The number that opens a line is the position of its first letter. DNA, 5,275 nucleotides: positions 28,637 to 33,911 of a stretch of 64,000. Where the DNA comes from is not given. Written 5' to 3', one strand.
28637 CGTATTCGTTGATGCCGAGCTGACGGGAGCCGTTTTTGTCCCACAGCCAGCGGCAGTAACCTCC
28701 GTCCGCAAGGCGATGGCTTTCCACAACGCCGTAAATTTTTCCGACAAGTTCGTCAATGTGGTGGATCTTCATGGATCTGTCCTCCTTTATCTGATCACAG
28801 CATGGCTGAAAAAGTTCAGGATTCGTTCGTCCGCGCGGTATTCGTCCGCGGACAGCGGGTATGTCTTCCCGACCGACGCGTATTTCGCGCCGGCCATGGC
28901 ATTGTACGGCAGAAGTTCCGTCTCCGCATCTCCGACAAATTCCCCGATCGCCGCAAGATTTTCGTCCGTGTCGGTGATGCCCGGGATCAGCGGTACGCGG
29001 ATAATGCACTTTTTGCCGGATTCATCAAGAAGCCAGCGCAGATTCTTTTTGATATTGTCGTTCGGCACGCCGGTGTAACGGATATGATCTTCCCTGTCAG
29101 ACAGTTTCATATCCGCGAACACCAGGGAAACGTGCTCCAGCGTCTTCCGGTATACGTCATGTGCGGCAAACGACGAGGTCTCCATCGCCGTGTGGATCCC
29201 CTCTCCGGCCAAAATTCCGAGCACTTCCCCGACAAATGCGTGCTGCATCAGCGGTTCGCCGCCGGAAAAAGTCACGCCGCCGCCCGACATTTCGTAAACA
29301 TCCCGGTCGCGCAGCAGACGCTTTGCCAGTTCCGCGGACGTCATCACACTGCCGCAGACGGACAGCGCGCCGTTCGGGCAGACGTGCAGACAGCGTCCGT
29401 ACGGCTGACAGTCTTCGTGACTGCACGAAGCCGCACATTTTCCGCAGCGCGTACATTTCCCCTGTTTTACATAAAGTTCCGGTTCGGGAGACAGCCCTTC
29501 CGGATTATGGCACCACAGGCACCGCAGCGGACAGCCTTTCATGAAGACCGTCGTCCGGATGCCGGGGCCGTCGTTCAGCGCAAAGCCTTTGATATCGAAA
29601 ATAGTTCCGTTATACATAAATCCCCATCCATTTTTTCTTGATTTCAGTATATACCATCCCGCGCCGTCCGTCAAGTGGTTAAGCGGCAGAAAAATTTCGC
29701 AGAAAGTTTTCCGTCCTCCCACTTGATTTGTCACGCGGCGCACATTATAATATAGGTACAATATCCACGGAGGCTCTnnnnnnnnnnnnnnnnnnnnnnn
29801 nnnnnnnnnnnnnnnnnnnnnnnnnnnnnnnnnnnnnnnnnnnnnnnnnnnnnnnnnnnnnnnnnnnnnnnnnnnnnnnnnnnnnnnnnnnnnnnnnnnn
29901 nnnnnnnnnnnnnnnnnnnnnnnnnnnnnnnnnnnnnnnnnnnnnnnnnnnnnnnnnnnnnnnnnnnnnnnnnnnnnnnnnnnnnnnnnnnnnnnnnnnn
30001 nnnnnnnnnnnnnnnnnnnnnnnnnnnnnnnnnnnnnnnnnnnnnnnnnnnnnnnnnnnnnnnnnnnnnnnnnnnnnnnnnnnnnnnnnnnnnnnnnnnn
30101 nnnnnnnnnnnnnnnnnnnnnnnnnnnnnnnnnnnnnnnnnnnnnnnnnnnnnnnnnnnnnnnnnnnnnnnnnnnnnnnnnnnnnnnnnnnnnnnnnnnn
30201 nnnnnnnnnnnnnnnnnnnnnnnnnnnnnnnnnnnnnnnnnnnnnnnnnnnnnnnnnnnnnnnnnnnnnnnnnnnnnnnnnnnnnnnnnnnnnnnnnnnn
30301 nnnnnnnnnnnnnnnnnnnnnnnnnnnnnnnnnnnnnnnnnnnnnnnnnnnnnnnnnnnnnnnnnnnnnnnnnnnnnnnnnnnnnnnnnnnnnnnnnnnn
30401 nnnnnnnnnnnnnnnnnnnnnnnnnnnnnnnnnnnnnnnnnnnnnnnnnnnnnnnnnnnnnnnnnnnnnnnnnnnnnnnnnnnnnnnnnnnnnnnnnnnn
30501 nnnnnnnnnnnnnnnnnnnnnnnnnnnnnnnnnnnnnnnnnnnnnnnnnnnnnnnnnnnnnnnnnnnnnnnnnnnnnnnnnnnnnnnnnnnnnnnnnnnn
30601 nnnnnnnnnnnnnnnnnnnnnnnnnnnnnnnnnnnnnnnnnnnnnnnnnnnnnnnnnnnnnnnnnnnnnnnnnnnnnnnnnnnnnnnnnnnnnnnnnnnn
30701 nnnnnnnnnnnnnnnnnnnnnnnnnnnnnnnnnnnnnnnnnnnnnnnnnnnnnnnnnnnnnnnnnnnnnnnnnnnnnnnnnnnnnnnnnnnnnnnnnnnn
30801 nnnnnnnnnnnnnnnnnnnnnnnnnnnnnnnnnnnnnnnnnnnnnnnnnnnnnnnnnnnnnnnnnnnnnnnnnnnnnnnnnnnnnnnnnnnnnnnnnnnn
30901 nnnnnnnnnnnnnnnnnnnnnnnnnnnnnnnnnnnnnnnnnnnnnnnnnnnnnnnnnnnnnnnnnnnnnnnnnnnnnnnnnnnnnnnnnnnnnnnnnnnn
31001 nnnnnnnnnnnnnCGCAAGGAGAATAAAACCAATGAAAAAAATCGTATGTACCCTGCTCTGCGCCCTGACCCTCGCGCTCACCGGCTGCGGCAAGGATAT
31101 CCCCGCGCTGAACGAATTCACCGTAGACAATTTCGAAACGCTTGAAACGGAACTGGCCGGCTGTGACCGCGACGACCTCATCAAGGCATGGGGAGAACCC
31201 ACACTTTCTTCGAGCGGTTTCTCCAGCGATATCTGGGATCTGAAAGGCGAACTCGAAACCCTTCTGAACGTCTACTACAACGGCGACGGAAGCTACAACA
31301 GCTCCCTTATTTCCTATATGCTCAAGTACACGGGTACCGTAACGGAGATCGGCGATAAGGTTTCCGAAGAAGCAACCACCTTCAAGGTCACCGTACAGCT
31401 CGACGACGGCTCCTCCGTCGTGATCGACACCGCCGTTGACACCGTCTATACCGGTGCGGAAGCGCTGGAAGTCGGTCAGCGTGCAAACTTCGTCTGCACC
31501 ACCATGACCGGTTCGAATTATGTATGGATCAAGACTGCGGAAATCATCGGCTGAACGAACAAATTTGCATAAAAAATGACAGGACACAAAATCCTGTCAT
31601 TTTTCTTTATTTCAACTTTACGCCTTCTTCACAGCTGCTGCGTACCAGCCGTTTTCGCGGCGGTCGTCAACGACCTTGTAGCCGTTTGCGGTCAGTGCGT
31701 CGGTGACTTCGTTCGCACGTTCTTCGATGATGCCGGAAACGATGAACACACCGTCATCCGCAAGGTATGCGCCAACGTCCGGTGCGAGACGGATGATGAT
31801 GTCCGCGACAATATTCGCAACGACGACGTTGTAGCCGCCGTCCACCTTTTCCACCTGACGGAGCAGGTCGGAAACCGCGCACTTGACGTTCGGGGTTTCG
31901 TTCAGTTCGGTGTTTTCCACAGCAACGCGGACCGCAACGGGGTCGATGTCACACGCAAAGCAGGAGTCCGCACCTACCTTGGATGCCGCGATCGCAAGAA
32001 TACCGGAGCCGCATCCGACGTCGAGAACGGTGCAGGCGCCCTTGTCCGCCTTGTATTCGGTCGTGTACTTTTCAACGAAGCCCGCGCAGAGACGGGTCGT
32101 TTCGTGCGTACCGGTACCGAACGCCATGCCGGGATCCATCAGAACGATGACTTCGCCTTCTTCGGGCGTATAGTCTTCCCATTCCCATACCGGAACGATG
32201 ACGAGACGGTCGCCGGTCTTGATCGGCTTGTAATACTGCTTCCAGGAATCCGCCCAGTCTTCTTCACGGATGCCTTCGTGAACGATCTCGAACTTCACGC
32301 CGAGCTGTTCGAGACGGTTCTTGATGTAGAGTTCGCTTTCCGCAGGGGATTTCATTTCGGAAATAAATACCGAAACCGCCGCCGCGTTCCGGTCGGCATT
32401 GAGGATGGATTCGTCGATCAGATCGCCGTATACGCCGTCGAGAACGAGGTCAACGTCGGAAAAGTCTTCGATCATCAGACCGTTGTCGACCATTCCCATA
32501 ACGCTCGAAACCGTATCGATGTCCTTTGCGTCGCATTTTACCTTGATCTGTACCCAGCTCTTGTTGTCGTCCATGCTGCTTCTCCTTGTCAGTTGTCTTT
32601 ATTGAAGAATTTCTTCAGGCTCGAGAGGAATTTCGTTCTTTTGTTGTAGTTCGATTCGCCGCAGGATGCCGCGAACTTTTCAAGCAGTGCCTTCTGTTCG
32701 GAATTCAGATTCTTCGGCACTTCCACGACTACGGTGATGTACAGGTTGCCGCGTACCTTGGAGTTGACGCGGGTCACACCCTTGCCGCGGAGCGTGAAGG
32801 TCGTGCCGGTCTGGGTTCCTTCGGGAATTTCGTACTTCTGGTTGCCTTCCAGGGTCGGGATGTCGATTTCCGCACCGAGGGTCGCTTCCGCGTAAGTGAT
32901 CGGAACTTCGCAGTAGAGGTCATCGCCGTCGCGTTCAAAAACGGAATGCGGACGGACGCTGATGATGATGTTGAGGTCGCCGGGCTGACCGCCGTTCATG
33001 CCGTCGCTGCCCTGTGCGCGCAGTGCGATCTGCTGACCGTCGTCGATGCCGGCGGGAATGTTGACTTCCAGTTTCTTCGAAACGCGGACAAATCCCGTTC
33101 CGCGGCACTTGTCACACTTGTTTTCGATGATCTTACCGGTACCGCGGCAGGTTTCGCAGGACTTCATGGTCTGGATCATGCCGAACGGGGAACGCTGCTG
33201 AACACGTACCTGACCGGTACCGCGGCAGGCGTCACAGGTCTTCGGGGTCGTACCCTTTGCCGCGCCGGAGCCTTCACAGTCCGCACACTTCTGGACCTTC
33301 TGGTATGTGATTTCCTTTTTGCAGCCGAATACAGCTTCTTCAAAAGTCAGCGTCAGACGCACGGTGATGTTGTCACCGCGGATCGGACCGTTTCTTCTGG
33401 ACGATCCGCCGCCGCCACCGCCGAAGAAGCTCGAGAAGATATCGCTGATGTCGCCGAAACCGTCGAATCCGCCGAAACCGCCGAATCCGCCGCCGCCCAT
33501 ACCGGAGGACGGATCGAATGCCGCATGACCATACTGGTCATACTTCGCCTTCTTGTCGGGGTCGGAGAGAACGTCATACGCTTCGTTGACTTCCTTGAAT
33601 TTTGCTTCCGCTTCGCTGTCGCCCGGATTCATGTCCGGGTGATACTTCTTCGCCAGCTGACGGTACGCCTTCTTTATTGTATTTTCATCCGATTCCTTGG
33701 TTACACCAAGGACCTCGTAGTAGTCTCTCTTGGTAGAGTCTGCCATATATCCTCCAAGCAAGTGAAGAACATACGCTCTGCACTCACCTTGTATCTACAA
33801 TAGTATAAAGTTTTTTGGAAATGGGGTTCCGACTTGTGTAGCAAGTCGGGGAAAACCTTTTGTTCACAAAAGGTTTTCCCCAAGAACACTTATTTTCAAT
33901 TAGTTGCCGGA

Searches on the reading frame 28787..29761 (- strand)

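Call 63: search_protein_families(library=pfam, proteins=[window:28787-29761:-], max_evalue=0.00001)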
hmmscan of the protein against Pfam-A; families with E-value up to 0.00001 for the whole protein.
window:28787-29761:- (324 aa): 2 families
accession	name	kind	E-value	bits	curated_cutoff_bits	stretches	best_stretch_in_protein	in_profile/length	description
PF04055.27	Radical_SAM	-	2.6e-12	47.6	29.5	1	72-269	2-162/166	Radical SAM superfamily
PF13353.11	Fer4_12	-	7.8e-11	42.9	22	1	64-204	2-98/137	4Fe-4S single cluster domain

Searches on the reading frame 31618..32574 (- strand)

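Call 63: search_protein_families(library=pfam, proteins=[window:31618-32574:-], max_evalue=0.00001)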
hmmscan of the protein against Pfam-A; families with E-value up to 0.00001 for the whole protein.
window:31618-32574:- (318 aa): 5 families
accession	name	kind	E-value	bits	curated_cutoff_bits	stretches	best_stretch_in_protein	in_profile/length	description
PF06325.19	PrmA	-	2.5e-79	267.3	22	1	6-317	1-295/296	Ribosomal protein L11 methyltransferase (PrmA)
PF05175.20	MTS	-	2.3e-10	40.8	23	1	182-254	34-105/170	Methyltransferase small domain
PF13847.12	Methyltransf_31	-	2.4e-09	37.5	27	1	178-307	2-114/145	Methyltransferase domain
PF13649.12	Methyltransf_25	-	1.1e-08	36.1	27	1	183-254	1-71/97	Methyltransferase domain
PF13489.12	Methyltransf_23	-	1.4e-06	28.6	27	1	160-280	6-117/164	Methyltransferase domain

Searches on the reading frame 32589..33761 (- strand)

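Call 63: search_protein_families(library=pfam, proteins=[window:32589-33761:-], max_evalue=0.00001)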
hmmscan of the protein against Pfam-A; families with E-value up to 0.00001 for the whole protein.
window:32589-33761:- (390 aa): 3 families
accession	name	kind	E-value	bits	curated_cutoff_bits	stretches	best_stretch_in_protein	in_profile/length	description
PF01556.23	DnaJ_C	-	4.7e-53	179.8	26.6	1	132-349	1-152/152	DnaJ C terminal domain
PF00226.36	DnaJ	-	2.9e-28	98.2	27.8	1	13-75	1-63/63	DnaJ domain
PF00684.25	DnaJ_CXXCXGXG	-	2.9e-18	66.3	32.7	1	159-223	1-65/65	DnaJ central domain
